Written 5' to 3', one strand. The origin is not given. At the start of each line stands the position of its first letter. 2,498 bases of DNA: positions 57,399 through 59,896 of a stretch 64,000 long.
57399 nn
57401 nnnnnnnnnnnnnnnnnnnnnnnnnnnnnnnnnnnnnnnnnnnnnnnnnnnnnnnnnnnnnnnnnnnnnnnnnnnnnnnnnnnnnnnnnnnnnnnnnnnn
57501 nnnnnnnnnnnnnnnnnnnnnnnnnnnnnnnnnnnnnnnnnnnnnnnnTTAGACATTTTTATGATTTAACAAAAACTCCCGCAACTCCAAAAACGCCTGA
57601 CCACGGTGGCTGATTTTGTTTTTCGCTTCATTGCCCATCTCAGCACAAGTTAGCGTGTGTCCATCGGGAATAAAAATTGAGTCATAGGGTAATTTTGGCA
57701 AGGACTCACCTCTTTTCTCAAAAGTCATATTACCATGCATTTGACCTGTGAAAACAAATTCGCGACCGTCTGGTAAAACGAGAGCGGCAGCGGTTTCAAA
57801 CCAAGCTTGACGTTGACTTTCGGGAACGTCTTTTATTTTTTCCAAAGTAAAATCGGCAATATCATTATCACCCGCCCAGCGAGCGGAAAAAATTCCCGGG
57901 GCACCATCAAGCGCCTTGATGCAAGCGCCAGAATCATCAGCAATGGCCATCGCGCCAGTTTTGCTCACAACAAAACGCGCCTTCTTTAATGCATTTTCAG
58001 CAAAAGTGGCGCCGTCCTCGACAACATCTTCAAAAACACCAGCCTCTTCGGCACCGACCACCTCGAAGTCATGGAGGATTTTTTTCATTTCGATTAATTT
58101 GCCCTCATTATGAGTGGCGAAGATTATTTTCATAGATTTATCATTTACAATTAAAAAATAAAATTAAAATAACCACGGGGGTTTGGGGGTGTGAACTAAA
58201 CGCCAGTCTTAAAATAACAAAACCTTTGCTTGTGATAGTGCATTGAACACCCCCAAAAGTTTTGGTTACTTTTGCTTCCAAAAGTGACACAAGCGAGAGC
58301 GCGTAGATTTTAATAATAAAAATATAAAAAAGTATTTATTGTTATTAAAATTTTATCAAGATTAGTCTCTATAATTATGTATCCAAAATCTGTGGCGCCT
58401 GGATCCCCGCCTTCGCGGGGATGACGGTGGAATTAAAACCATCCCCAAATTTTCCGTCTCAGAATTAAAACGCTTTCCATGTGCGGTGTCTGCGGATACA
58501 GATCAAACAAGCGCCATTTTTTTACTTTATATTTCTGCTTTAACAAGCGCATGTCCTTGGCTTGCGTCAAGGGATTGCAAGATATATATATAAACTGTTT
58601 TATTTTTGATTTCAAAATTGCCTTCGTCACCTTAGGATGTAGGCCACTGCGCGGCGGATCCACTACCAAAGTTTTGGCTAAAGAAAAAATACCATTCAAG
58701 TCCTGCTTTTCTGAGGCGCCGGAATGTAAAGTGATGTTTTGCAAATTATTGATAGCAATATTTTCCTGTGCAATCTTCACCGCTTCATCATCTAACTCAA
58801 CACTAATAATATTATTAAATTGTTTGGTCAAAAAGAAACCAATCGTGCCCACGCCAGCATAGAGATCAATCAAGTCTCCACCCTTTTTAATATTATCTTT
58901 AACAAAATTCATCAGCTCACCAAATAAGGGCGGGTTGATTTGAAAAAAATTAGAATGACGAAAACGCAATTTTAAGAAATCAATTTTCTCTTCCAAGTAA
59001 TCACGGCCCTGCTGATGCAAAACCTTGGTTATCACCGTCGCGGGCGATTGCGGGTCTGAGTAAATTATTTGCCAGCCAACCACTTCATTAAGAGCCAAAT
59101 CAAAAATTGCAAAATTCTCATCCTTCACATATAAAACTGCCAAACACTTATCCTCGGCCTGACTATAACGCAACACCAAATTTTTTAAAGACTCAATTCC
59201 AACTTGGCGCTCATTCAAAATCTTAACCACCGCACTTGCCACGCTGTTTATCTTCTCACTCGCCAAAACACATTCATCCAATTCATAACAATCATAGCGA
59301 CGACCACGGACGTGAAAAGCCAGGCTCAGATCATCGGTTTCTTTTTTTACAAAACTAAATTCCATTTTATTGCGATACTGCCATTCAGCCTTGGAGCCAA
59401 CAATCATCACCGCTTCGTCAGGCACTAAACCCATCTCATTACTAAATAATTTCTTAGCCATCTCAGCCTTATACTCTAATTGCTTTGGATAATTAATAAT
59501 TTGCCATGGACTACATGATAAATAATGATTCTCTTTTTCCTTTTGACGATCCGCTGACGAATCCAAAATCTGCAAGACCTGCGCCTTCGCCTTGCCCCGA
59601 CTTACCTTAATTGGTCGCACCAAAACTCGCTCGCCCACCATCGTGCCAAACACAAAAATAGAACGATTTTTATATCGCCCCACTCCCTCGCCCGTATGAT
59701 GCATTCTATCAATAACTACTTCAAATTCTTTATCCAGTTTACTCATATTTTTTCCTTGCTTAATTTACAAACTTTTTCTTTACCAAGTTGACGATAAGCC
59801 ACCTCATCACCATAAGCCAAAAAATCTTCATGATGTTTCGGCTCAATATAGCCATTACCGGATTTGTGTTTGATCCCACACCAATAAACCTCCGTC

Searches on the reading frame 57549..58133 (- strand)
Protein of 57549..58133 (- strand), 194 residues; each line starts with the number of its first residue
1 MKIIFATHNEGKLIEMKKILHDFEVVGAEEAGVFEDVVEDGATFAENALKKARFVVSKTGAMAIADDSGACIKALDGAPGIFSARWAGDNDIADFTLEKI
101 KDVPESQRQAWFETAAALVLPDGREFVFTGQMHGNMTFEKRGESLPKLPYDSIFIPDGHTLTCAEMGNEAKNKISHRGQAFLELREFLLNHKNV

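Call 11: search_protein_families(library=pfam, proteins=[window:57549-58133:-], max_evalue=0.001)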
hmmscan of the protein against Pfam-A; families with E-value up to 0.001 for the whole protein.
window:57549-58133:- (194 aa): 1 family
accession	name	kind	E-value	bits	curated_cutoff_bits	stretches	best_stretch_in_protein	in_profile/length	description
PF01725.21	Ham1p_like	-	1.8e-53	181.7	22.5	1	3-187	1-186/186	Ham1 family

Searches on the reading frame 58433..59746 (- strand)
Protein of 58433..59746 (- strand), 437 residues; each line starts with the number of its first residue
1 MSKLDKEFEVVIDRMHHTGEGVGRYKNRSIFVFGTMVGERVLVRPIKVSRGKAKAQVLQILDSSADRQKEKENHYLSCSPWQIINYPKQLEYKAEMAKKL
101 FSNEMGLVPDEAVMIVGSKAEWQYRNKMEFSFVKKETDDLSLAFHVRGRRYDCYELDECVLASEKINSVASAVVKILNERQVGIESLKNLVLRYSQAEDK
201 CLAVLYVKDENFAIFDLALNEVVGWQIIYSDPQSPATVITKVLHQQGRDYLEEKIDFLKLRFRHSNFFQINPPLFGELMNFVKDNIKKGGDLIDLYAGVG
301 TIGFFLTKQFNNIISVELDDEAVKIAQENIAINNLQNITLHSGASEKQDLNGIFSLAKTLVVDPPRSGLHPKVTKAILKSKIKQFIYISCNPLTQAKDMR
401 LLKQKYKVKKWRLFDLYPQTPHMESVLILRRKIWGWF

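Call 11: search_protein_families(library=pfam, proteins=[window:58433-59746:-], max_evalue=0.001)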
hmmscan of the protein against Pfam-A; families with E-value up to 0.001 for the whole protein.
window:58433-59746:- (437 aa): 6 families
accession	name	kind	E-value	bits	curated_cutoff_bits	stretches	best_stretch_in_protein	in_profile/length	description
PF05958.17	tRNA_U5-meth_tr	-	6.4e-33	114.7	23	1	86-431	2-356/357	tRNA (Uracil-5-)-methyltransferase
PF05175.20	MTS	-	1.9e-05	24.8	23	1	285-343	30-88/170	Methyltransferase small domain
PF02475.24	TRM5-TYW2_MTfase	-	3.6e-05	24.2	28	1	284-339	32-89/164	TRM5/TYW2 methyltransferase domain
PF03602.21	Cons_hypoth95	-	7.6e-05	22.9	24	1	280-379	34-138/182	Conserved hypothetical protein 95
PF13847.12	Methyltransf_31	-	8.3e-05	22.7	27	1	286-347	1-65/145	Methyltransferase domain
PF01938.26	TRAM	-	0.0001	22.6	21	1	6-58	6-61/61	TRAM domain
